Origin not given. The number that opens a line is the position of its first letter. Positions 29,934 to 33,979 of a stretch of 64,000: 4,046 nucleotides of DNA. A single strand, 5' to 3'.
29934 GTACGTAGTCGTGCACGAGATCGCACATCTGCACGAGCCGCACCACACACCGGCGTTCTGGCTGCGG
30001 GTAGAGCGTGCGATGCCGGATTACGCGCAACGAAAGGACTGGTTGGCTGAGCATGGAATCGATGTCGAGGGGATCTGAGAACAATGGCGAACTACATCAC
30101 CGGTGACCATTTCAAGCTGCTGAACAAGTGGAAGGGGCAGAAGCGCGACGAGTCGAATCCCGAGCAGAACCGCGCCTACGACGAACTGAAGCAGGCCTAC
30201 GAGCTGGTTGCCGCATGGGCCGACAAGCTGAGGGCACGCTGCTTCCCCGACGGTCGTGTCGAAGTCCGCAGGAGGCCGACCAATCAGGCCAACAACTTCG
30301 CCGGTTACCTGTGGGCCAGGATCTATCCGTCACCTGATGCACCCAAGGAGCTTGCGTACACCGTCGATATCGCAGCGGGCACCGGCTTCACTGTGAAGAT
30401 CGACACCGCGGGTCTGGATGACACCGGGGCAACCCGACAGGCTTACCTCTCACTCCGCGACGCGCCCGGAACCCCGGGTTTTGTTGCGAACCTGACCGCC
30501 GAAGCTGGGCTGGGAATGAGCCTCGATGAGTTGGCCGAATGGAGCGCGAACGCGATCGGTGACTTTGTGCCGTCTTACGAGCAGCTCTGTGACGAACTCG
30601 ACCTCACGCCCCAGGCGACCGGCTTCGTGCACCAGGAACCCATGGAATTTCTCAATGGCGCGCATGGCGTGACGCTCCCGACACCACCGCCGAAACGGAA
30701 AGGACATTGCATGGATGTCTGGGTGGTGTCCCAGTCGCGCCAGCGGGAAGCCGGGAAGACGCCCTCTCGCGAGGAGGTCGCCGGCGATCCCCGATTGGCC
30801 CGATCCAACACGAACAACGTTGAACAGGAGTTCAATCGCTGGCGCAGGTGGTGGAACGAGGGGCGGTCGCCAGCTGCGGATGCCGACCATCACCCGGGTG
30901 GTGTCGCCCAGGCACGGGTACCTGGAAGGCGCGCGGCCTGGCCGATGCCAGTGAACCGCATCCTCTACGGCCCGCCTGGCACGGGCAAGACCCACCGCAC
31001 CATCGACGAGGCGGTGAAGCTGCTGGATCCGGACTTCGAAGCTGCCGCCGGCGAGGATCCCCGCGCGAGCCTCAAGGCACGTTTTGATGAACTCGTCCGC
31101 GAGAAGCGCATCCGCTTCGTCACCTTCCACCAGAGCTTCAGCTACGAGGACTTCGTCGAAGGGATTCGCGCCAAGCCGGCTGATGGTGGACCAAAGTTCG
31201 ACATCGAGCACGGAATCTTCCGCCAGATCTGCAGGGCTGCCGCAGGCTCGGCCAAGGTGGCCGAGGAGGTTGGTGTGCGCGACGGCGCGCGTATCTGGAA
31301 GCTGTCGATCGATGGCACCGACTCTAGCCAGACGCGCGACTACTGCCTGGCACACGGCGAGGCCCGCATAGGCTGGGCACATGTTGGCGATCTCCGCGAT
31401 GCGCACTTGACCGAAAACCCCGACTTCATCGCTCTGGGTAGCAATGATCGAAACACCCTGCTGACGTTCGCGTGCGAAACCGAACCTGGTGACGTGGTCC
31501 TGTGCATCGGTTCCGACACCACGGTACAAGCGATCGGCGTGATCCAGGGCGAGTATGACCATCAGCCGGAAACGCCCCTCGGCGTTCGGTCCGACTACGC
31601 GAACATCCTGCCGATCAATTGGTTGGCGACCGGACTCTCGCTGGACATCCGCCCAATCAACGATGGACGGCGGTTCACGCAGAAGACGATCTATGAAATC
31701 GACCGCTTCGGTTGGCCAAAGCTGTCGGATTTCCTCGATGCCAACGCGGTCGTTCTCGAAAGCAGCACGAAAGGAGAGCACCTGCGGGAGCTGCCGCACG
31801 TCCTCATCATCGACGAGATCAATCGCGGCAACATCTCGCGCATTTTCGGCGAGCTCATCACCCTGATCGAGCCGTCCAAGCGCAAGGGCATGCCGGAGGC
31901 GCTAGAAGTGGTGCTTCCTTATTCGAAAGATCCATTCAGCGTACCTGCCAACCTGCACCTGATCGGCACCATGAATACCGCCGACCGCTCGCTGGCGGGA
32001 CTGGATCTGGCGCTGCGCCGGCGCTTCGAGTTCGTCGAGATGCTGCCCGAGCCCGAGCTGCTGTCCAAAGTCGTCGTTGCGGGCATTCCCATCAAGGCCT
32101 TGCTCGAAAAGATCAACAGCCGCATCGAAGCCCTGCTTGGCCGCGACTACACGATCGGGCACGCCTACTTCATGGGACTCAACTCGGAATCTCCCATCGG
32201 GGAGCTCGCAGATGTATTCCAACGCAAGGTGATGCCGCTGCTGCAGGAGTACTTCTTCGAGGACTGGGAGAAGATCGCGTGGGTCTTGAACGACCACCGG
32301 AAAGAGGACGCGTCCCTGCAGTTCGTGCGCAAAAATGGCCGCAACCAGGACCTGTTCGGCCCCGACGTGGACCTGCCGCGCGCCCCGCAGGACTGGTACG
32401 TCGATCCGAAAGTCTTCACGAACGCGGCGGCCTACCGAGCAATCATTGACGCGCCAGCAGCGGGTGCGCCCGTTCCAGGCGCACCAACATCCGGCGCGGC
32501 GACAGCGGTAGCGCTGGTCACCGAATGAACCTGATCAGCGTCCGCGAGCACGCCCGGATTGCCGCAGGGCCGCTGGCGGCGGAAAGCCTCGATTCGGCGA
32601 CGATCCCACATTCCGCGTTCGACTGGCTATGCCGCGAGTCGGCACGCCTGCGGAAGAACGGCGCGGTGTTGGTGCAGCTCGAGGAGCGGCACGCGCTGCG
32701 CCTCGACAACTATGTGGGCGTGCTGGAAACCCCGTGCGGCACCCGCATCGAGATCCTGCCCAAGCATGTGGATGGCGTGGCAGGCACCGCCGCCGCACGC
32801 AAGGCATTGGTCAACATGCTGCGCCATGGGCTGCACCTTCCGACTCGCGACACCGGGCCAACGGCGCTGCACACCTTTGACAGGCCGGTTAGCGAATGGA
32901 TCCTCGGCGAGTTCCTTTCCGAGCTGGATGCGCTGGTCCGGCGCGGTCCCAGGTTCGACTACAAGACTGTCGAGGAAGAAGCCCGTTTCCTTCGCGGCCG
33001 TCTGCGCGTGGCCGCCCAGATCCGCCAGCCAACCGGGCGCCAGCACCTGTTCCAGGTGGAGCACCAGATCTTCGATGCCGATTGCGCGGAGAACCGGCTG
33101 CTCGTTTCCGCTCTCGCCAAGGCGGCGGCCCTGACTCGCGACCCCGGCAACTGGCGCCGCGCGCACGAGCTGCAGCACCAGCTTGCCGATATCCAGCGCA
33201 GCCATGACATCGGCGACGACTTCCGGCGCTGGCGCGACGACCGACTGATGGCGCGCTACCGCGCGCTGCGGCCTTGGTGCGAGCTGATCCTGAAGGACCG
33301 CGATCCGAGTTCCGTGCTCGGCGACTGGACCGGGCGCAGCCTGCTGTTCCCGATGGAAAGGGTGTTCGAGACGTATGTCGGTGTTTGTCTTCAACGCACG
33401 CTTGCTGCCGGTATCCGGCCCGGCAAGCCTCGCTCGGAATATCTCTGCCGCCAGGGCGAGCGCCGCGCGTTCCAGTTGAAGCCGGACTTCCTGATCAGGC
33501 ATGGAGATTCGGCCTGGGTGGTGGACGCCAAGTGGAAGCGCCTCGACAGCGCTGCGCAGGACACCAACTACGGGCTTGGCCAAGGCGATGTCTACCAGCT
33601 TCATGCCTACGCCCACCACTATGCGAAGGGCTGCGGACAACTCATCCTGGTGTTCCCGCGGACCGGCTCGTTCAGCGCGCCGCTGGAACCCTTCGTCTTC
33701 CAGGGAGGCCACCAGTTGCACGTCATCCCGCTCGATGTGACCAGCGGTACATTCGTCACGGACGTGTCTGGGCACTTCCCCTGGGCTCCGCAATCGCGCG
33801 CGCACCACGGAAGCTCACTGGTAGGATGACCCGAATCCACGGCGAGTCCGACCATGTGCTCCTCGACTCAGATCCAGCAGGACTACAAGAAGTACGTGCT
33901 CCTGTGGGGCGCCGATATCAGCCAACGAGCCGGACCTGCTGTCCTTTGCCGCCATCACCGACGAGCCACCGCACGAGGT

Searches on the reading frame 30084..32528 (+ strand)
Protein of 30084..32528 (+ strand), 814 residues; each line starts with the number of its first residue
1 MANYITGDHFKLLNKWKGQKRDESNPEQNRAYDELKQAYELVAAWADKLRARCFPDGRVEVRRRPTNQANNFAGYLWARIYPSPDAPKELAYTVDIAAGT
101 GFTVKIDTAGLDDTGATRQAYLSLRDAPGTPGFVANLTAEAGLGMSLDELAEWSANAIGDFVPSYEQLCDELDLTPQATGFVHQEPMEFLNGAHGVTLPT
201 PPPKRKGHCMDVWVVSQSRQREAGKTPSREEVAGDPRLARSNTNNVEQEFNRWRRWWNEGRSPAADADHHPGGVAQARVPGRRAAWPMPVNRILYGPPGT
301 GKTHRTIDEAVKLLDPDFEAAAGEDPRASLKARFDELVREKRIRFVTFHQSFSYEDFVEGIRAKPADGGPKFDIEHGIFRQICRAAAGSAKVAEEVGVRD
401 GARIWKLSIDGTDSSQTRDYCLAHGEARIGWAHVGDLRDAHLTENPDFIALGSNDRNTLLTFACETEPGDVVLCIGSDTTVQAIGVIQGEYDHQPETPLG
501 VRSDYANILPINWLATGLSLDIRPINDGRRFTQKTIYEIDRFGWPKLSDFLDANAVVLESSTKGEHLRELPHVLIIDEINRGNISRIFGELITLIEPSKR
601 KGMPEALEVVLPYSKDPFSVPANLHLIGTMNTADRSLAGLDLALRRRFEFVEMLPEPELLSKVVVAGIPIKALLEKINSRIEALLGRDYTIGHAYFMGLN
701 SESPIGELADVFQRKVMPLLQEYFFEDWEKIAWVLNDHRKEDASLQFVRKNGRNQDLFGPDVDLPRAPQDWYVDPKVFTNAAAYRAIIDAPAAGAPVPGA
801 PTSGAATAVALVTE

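Call 42: search_protein_families(library=padloc, proteins=[window:30084-32528:+], max_evalue=0.00001)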
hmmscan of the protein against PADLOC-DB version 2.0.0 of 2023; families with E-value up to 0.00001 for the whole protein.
window:30084-32528:+ (814 aa): 2 families
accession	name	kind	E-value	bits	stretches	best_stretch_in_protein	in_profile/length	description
PDLC03547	REase_II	-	1.8e-08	31.4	1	570-649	346-439/585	Type II restriction enzyme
PDLC03448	REase_II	-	5.5e-07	26.1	0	566-654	621-721/857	Type II restriction enzyme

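Call 62: search_protein_families(library=pfam, proteins=[window:30084-32528:+], max_evalue=0.001)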
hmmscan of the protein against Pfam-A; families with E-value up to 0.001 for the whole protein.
window:30084-32528:+ (814 aa): 2 families
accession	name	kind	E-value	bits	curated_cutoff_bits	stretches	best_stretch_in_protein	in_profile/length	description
PF07728.20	AAA_5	-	1.4e-12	48.3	22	1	570-648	66-139/139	AAA domain (dynein-related subfamily)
PF00004.35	AAA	-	9.6e-05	23.3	21.2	0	568-652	57-127/131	ATPase family associated with various cellular activities (AAA)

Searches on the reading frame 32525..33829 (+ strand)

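Call 42: search_protein_families(library=padloc, proteins=[window:32525-33829:+], max_evalue=0.00001)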
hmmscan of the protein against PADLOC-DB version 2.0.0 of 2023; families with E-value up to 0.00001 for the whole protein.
window:32525-33829:+ (434 aa): 0 families

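Call 62: search_protein_families(library=pfam, proteins=[window:32525-33829:+], max_evalue=0.001)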
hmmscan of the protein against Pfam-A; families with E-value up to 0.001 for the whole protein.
window:32525-33829:+ (434 aa): 1 family
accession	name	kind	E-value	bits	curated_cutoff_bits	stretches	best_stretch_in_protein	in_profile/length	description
PF10117.15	McrBC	-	5.9e-91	305.2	23.9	1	58-378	1-318/318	McrBC 5-methylcytosine restriction system component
